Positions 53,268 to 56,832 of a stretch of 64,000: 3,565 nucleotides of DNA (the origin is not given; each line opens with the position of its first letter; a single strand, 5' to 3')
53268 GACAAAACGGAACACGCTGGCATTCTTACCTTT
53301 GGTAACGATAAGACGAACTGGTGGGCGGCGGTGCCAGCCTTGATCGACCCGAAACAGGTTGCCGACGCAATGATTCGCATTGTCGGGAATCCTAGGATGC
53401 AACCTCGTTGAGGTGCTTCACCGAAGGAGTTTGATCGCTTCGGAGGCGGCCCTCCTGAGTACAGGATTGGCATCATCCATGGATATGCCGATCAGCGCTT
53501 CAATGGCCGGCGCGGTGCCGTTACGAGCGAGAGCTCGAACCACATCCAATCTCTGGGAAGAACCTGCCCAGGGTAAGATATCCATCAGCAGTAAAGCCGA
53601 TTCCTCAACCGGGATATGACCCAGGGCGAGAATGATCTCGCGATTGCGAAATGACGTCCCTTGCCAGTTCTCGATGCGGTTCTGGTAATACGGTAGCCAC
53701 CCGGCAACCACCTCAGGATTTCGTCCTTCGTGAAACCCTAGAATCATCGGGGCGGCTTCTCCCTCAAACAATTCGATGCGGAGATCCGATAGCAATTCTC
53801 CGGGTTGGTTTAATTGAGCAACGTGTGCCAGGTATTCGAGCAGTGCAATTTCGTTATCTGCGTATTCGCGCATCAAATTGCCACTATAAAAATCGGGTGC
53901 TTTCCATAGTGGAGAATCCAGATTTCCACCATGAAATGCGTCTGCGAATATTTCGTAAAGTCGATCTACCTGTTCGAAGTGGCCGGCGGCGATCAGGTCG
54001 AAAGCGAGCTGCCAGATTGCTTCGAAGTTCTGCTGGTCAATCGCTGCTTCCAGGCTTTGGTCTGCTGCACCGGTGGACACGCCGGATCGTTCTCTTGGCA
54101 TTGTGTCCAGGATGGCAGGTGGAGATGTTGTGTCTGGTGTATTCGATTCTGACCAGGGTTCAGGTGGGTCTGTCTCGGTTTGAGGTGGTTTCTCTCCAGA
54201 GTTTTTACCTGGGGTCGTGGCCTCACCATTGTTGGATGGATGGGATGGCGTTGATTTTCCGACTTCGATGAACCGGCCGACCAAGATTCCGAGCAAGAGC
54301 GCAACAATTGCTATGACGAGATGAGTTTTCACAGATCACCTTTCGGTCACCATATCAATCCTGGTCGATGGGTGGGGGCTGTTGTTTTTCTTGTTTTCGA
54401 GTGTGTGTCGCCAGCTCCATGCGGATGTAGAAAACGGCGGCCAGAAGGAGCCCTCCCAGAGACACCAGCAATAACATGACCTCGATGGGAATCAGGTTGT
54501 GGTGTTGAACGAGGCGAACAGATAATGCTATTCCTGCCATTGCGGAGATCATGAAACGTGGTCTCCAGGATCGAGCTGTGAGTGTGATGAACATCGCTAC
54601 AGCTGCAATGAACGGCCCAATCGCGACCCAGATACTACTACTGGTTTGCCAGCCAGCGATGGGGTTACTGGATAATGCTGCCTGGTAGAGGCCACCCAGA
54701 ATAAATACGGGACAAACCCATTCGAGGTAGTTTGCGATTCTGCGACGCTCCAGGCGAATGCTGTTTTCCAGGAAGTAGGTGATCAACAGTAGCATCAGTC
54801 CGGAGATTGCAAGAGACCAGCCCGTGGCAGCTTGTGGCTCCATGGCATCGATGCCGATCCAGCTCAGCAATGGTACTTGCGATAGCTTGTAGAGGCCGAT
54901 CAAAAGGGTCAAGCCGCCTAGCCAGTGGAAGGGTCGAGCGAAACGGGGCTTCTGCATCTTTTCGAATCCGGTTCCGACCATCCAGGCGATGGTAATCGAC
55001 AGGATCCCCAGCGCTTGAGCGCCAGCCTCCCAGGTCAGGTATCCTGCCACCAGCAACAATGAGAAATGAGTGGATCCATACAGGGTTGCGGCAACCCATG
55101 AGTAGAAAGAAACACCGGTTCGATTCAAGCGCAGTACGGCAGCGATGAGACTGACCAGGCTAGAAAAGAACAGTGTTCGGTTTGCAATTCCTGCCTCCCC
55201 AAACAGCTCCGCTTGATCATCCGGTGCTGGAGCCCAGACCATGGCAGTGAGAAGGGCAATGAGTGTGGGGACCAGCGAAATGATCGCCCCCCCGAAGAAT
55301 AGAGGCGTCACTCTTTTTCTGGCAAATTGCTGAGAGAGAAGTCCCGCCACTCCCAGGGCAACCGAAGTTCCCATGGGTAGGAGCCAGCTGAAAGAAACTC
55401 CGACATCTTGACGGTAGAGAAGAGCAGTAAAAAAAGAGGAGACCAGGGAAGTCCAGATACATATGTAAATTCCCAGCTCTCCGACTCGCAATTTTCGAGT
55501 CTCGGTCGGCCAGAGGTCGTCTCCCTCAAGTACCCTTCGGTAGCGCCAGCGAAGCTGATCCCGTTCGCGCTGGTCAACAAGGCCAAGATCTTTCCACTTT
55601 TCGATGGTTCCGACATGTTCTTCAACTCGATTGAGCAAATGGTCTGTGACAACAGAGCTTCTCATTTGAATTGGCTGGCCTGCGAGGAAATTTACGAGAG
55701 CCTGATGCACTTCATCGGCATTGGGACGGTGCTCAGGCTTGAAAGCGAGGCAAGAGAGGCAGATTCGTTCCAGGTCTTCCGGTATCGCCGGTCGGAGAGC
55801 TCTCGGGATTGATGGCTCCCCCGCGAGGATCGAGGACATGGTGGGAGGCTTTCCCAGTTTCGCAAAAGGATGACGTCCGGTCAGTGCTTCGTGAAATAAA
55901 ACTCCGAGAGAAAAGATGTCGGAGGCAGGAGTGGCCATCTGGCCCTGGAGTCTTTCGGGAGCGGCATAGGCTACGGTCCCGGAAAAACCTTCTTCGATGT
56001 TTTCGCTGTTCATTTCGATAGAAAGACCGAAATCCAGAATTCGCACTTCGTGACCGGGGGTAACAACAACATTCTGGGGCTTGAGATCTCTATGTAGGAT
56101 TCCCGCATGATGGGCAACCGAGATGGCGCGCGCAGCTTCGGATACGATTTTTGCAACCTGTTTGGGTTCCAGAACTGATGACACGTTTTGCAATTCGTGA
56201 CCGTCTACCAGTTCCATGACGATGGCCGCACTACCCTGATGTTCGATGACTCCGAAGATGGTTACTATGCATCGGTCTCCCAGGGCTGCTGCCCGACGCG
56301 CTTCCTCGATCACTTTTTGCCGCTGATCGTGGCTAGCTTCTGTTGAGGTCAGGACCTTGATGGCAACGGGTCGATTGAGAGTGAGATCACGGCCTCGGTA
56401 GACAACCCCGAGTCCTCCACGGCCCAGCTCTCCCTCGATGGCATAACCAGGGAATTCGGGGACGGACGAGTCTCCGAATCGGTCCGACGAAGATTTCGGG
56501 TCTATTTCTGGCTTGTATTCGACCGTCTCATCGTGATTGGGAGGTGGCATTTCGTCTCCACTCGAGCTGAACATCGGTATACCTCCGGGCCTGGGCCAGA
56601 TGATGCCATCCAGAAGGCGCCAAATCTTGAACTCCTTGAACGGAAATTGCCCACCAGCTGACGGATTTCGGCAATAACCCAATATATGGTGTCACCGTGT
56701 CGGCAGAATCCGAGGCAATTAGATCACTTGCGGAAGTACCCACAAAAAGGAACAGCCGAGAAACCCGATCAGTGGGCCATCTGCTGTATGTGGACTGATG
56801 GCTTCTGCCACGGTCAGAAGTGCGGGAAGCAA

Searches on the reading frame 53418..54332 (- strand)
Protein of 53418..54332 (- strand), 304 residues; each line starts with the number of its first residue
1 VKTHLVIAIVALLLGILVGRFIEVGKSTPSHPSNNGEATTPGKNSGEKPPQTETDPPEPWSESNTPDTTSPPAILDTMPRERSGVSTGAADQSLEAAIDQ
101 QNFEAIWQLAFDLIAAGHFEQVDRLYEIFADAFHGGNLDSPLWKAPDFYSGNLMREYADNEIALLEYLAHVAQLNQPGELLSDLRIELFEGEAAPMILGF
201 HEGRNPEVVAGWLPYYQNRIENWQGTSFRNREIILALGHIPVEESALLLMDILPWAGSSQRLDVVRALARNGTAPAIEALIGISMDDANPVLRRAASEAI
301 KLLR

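Call 26: search_protein_families(library=pfam, proteins=[window:53418-54332:-], max_evalue=0.001)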
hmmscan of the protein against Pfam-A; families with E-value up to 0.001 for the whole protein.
window:53418-54332:- (304 aa): 1 family
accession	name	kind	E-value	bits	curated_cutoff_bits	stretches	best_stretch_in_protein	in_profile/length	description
PF13646.12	HEAT_2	-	0.00046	20.9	27.7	1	231-300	18-87/88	HEAT repeats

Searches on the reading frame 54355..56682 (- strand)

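Call 26: search_protein_families(library=pfam, proteins=[window:54355-56682:-], max_evalue=0.001)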
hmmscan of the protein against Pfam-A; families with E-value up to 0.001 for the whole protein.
window:54355-56682:- (775 aa): 5 families
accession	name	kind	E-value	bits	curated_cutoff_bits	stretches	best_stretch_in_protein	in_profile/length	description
PF00069.31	Pkinase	-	1.3e-50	172.7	31.7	1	80-327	1-259/263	Protein kinase domain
PF07714.23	PK_Tyr_Ser-Thr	-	2.9e-36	125.5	23.1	1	83-329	4-258/258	Protein tyrosine and serine/threonine kinase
PF01163.29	RIO1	-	3.5e-07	30.5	22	1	152-231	81-161/187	RIO domain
PF03109.22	ABC1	-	3e-06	27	22.9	1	150-229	141-222/244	ABC1 atypical kinase-like domain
PF01636.29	APH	-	0.00027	21.2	23.2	0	192-220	167-196/239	Phosphotransferase enzyme family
